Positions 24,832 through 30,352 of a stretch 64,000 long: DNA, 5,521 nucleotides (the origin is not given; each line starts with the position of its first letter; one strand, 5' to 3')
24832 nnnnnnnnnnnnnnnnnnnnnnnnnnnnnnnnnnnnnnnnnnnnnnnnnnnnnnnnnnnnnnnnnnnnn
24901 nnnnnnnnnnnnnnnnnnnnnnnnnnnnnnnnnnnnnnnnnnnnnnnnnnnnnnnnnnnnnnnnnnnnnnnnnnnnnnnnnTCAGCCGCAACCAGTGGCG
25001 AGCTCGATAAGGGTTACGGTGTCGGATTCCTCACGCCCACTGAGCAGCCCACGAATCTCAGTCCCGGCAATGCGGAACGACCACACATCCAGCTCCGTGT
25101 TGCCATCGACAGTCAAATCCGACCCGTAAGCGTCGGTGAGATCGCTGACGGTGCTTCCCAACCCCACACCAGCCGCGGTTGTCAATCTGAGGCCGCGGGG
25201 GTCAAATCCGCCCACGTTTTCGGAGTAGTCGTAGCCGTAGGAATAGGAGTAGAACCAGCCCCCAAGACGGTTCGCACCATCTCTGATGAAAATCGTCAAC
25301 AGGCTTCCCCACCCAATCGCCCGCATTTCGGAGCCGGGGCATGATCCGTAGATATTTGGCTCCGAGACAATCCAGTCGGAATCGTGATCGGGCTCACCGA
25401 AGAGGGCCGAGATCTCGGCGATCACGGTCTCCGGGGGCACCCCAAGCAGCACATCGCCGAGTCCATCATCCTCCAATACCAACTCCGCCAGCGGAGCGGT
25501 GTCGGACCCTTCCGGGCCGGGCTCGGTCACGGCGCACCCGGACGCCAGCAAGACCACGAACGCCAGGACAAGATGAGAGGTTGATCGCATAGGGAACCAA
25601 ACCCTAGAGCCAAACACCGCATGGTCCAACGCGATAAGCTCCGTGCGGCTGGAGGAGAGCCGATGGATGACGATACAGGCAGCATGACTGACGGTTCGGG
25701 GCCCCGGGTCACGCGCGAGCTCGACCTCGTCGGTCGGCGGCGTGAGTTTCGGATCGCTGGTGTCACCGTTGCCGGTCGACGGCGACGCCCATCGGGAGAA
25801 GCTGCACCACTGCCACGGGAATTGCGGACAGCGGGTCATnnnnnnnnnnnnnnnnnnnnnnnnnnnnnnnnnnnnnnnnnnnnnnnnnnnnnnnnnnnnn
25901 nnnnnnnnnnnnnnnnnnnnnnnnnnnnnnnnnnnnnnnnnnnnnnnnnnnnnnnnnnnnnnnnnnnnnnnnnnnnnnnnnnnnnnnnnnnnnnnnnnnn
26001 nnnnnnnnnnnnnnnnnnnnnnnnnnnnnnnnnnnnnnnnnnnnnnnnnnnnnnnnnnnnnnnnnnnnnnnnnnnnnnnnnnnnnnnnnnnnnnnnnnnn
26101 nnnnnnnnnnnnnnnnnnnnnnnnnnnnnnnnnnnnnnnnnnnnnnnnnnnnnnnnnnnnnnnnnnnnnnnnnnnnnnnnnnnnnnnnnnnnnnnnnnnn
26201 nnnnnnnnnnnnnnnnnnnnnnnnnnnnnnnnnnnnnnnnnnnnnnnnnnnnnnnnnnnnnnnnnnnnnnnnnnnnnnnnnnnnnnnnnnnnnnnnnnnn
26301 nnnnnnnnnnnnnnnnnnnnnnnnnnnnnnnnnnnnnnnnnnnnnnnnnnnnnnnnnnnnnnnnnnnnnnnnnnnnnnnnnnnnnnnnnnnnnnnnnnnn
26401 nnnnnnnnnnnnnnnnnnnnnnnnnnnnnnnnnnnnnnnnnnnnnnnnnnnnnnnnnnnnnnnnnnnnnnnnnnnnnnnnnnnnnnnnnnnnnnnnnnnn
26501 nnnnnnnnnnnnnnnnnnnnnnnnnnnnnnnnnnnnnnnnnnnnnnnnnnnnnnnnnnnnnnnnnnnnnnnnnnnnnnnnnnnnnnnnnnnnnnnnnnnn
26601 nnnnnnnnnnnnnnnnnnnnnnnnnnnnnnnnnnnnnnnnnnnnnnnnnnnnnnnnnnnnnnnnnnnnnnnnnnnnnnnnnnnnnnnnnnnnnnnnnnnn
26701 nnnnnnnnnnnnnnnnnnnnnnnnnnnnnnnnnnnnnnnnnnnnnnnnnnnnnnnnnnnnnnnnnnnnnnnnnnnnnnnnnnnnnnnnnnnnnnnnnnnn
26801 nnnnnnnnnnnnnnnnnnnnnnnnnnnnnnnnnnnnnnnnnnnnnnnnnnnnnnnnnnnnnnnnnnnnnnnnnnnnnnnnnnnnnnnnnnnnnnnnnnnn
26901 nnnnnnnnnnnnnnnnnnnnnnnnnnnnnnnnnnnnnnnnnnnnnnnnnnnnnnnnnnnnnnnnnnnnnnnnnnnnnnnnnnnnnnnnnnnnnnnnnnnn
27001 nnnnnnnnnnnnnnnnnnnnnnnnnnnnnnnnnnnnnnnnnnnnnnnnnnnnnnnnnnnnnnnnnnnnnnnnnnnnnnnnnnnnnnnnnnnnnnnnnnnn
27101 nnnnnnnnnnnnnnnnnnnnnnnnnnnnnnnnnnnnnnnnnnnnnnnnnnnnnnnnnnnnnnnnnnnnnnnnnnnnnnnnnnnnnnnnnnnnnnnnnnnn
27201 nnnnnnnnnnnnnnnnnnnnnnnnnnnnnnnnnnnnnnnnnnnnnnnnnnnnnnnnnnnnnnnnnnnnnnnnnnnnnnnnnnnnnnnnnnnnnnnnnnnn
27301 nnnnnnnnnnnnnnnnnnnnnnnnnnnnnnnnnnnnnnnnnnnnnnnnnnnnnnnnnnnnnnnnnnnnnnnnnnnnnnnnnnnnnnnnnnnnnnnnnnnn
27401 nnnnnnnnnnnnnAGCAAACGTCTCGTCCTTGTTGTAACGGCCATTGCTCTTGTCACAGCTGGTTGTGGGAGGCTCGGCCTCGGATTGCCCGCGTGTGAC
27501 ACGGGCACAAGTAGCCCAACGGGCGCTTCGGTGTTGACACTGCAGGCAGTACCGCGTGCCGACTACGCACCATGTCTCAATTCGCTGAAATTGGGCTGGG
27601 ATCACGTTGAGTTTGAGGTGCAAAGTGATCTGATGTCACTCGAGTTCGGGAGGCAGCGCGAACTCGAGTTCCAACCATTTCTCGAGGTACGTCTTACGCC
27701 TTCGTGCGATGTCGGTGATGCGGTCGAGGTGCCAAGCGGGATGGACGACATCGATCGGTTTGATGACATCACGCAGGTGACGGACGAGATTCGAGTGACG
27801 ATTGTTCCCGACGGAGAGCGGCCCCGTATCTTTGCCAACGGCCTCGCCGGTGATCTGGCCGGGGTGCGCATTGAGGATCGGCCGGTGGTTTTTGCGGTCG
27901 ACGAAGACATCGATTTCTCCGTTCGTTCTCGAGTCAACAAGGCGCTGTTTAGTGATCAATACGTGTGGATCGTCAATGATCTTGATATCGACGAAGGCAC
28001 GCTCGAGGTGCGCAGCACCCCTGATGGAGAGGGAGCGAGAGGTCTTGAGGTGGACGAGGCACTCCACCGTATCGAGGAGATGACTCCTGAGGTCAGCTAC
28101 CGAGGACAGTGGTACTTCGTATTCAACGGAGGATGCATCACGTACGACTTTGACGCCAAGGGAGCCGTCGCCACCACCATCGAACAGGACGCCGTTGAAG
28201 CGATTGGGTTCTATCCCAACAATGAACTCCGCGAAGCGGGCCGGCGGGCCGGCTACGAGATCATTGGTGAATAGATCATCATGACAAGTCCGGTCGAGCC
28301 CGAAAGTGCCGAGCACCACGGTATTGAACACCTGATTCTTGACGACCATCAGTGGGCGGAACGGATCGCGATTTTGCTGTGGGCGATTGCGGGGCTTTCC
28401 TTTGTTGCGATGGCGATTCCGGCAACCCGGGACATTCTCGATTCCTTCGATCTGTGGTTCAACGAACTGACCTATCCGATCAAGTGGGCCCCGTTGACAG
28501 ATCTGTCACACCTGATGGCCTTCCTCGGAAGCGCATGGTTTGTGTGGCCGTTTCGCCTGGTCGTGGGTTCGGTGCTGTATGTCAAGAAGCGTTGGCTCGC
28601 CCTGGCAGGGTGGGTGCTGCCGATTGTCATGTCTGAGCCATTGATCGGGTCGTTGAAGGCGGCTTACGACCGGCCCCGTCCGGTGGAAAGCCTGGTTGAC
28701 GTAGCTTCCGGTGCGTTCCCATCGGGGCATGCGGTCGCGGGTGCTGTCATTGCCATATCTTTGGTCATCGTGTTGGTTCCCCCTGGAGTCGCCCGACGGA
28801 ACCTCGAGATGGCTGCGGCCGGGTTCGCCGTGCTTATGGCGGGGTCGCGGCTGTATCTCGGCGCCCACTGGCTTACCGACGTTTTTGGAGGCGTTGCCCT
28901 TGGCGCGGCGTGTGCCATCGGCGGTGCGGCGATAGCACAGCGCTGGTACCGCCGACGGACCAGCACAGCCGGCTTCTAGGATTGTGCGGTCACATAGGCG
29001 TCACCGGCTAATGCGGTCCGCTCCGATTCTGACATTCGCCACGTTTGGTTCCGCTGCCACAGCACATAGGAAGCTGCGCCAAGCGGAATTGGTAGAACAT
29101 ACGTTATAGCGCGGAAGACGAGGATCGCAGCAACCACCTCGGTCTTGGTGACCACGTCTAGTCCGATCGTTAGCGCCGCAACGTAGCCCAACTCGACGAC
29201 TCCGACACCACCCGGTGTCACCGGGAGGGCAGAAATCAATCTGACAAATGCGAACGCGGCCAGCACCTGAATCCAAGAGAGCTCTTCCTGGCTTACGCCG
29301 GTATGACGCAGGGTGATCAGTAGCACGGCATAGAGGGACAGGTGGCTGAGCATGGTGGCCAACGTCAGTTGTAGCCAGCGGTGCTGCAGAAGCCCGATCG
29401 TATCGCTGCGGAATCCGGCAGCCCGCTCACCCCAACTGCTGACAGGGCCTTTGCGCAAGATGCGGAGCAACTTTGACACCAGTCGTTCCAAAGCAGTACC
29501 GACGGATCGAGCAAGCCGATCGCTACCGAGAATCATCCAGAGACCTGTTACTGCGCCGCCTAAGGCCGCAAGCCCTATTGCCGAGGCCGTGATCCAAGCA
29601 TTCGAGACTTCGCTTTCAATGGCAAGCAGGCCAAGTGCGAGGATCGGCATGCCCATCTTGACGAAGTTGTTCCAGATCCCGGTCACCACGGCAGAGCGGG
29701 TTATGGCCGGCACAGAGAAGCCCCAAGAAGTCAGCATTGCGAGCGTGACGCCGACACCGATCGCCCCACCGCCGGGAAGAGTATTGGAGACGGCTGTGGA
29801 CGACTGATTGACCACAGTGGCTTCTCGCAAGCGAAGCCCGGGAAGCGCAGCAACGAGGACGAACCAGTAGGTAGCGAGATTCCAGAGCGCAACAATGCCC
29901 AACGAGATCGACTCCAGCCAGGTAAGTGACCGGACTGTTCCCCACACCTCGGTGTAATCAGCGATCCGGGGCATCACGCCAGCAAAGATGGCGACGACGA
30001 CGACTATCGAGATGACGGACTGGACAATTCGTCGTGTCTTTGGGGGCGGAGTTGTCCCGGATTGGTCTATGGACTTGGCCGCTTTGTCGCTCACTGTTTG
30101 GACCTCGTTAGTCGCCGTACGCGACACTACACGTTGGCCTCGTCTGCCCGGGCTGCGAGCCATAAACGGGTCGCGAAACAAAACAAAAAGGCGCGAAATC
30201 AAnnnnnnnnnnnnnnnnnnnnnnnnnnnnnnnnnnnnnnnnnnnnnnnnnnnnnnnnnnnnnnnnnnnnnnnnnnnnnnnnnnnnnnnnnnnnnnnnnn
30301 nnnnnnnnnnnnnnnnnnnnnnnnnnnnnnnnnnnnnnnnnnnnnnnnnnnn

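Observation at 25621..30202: PAP2 lipid phosphatase fused to a Hanks-type kinase-like domain, in a cluster with a lipoprotein, a second PAP2 and a flippase-like protein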

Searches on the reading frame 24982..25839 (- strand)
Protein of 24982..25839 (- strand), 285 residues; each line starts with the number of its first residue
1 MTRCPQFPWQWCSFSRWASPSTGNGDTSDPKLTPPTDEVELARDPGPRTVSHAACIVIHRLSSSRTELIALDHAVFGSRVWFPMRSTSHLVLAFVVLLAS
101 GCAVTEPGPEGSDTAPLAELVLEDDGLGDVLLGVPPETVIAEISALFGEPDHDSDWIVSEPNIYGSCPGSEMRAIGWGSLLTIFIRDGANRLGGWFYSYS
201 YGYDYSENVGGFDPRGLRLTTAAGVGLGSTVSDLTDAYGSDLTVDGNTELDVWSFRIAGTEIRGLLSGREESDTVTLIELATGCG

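Call 3: search_protein_families(library=pfam, proteins=[window:24982-25839:-], max_evalue=0.1)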
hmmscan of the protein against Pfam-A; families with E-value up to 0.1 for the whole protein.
window:24982-25839:- (285 aa): 0 families

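Call 4: search_protein_families(library=ncbifam, proteins=[window:24982-25839:-], max_evalue=0.1)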
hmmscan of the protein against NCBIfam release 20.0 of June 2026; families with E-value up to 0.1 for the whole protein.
window:24982-25839:- (285 aa): 0 families

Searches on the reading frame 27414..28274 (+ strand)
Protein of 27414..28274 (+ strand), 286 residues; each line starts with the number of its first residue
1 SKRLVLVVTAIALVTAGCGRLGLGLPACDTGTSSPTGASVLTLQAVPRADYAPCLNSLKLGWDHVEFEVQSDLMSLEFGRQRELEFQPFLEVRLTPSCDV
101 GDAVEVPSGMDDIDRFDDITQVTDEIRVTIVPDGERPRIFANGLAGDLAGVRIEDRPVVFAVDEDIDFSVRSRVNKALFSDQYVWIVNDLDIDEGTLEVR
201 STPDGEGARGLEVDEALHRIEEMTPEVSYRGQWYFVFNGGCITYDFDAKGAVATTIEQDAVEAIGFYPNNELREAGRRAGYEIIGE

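Call 3: search_protein_families(library=pfam, proteins=[window:27414-28274:+], max_evalue=0.1)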
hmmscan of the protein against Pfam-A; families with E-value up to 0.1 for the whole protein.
window:27414-28274:+ (286 aa): 0 families

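Call 4: search_protein_families(library=ncbifam, proteins=[window:27414-28274:+], max_evalue=0.1)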
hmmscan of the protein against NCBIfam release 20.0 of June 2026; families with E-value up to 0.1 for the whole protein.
window:27414-28274:+ (286 aa): 0 families

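Call 37: find_homologous_proteins(query=window:27414-28274:+, max_evalue=0.001)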
Query window:27414-28274:+ (286 aa): 95 proteins with E <= 0.001 among 4460 candidates.
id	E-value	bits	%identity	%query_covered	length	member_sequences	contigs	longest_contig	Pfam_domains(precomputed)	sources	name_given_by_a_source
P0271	4.8e-188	641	100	100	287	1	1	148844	-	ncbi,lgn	-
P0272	4.9e-151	520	78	100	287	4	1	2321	-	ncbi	-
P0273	5.0e-151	520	79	100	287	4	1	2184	-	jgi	jgi:hypothetical protein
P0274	9.7e-149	512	79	94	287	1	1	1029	-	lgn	-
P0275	8.4e-143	493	76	100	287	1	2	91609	-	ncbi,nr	ncbi:MAG: hypothetical protein GY926_06460 [bacterium]|nr:hypothetical protein [bacterium] MCP496486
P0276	6.8e-142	490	76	94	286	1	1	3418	-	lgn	-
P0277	6.8e-140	483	75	100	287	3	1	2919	-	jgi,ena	-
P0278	2.3e-128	445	68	100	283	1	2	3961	-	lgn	-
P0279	8.2e-128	444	69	95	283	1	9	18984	-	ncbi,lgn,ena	-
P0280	7.5e-126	437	68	100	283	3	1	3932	-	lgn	-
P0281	1.1e-124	433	67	100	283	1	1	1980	-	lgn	-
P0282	3.1e-124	432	67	100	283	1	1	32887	-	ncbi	-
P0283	3.2e-124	432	67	99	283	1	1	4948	-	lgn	-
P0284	5.5e-123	428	68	100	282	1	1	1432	-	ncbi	-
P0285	5.6e-123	428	68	94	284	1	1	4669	-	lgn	-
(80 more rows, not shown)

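Call 45: predict_structure(alignment_id=A3)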
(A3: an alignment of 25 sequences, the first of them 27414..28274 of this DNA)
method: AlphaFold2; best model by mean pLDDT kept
length: 286 residues; sequences in the alignment: 25
mean_pLDDT: 88.1   pTM: 0.72
mean pLDDT of the five models: 88.1, 86.7, 86.1, 85.2, 83.9
residues with pLDDT >= 90: 183; 70-90: 80; 50-70: 14; < 50: 9
segments of 3 or more residues with pLDDT < 50: 14-21
pLDDT, mean of each block of 10 residues (from residue 1): 69 45 73 83 93 90 90 94 87 97 94 95 89 96 95 89 93 91 93 94 82 94 89 97 96 91 92 87 66
secondary structure, 60 per line:
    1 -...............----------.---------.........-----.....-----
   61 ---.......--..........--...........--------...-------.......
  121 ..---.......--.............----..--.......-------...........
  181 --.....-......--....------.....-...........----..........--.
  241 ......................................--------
elements in order: H2-16 H37-45 E51-55 E64-70 E73-82 E85-95 E104-106 E114-122 E126-132 H135-147 E156-162 H170-180 E183-187 H189-194 E197-200 E207-211 H213-223 E228-237 E240-249 H250-263 E264-268 H269-278

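Call 47: fold_search(model_id=the predicted structure, library=pdb)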
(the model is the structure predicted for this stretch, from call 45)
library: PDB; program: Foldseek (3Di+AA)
matches with E <= 10: 980; with E <= 0.001: 54
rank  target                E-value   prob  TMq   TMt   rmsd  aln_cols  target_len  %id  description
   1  4hwo_B                4.4e-05  1.00  0.29  0.22  14.2       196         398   16  Crystal structure of E. coli Threonyl-tRNA synthetase bound to a novel inhibitor (released 2013-09-18)
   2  4hwo_A                5.6e-05  1.00  0.30  0.22  12.8       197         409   14  Crystal structure of E. coli Threonyl-tRNA synthetase bound to a novel inhibitor (released 2013-09-18)
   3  4hwt_A                8.6e-05  1.00  0.31  0.23  13.0       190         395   10  Crystal structure of human Threonyl-tRNA synthetase bound to a novel inhibitor (released 2013-09-18)
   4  8h99_A                9.7e-05  1.00  0.30  0.22  14.3       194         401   15  Crystal structure of E. coli ThrS catalytic domain mutant (released 2023-02-08)
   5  8wig_A                1.0e-04  1.00  0.30  0.22  12.8       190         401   15  Crystal structure of E. coli ThrS catalytic domain mutant G463S/Q484A (released 2024-07-24)
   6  4p3n_A                1.5e-04  1.00  0.31  0.23  12.4       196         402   12  Structural Basis for Full-Spectrum Inhibition of Threonyl-tRNA Synthetase by Borrelidin 1 (released 2015-03-11)
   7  8wih_A                1.7e-04  1.00  0.30  0.22  14.3       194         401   15  Crystal structure of E. coli ThrS catalytic domain mutant G463A in complex with ATP (released 2024-07-24)
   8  8h9a                  1.9e-04  1.00  0.28  0.21   2.4       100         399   18  Crystal structure of chemically modified E. coli ThrS catalytic domain 2 (released 2023-02-08)
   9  8wia_B                1.9e-04  1.00  0.26  0.19   3.5       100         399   21  Crystal structure of E. coli ThrS catalytic domain mutant G463S (released 2024-07-24)
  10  8h99_B                2.0e-04  1.00  0.29  0.21  12.3       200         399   14  Crystal structure of E. coli ThrS catalytic domain mutant (released 2023-02-08)
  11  8wih_B                2.0e-04  1.00  0.29  0.21  14.3       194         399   16  Crystal structure of E. coli ThrS catalytic domain mutant G463A in complex with ATP (released 2024-07-24)
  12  1wu7_B                2.3e-04  1.00  0.29  0.20   3.1       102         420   14  Crystal structure of histidyl-tRNA synthetase from Thermoplasma acidophilum (released 2005-12-06)
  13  4ttv_A                2.3e-04  1.00  0.29  0.21   3.4       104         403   17  Crystal structure of human ThrRS complexing with a bioengineered macrolide BC194 (released 2015-09-30)
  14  7wm7_B                2.6e-04  1.00  0.28  0.20   2.4       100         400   17  Threonyl-tRNA synthetase from Salmonella enterica in complex with an inhibitor (released 2022-04-27)
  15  6l2q_A                2.6e-04  1.00  0.27  0.20   2.8       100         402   17  Threonyl-tRNA synthetase from Salmonella enterica in complex with an inhibitor (released 2020-01-15)
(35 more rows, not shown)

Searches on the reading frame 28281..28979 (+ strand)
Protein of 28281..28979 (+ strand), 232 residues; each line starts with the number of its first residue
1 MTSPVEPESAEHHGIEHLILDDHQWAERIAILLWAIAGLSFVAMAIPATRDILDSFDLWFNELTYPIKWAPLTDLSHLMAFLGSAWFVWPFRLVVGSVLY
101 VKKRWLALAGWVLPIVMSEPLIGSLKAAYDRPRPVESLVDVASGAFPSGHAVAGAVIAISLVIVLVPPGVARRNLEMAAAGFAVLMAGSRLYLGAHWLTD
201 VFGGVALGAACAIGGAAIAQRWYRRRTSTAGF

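Call 3: search_protein_families(library=pfam, proteins=[window:28281-28979:+], max_evalue=0.1)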
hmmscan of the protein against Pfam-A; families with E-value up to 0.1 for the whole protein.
window:28281-28979:+ (232 aa): 2 families
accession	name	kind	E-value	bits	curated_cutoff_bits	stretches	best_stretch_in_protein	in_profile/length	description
PF01569.27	PAP2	-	1.8e-14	54.1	27.2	1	121-221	15-127/130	PAP2 superfamily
PF14378.12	PAP2_3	-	5.2e-05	23.6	27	1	144-212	125-188/190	PAP2 superfamily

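Call 4: search_protein_families(library=ncbifam, proteins=[window:28281-28979:+], max_evalue=0.1)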
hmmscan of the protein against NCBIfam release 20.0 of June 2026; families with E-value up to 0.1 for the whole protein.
window:28281-28979:+ (232 aa): 3 families
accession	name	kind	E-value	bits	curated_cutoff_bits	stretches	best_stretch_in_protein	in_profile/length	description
NF007975.0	PRK10699.1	equivalog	2.5e-07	30.4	261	1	145-227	158-238/254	phosphatidylglycerophosphatase B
NF047884.1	UdeprDiPSep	equivalog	4.7e-06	26.6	250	1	100-213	71-181/188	undecaprenyl-diphosphatase SepP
NF008813.0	PRK11837.1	equivalog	7.6e-05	22.7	229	1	138-211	97-164/202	undecaprenyl-diphosphate phosphatase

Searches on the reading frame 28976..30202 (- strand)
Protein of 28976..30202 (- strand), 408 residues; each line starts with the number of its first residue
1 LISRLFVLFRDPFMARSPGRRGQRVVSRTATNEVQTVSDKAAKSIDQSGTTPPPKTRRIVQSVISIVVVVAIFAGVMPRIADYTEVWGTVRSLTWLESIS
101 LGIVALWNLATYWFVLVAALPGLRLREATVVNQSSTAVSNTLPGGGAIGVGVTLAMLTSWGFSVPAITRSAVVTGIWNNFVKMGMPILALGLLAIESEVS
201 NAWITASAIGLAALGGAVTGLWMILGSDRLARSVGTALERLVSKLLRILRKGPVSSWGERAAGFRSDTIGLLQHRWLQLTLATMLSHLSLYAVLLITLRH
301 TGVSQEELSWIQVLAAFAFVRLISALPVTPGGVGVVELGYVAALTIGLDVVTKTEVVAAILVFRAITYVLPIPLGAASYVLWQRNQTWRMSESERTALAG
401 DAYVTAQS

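Call 3: search_protein_families(library=pfam, proteins=[window:28976-30202:-], max_evalue=0.1)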
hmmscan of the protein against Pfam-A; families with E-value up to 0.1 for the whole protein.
window:28976-30202:- (408 aa): 1 family
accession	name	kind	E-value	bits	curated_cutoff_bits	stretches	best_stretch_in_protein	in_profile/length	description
PF03706.18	LPG_synthase_TM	-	2.6e-19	70.3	33.4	1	66-375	5-302/302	Lysylphosphatidylglycerol synthase TM region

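Call 4: search_protein_families(library=ncbifam, proteins=[window:28976-30202:-], max_evalue=0.1)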
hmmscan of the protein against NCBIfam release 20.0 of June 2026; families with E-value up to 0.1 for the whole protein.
window:28976-30202:- (408 aa): 2 families
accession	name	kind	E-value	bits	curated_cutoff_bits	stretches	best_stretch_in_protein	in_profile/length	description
NF033480.1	bifunc_MprF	equivalog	4.2e-11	41.9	600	2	275-384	195-299/841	bifunctional lysylphosphatidylglycerol flippase/synthetase MprF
TIGR00374.1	TIGR00374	subfamily_domain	8e-07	28.8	43.2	1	63-386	2-317/323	flippase-like domain-containing protein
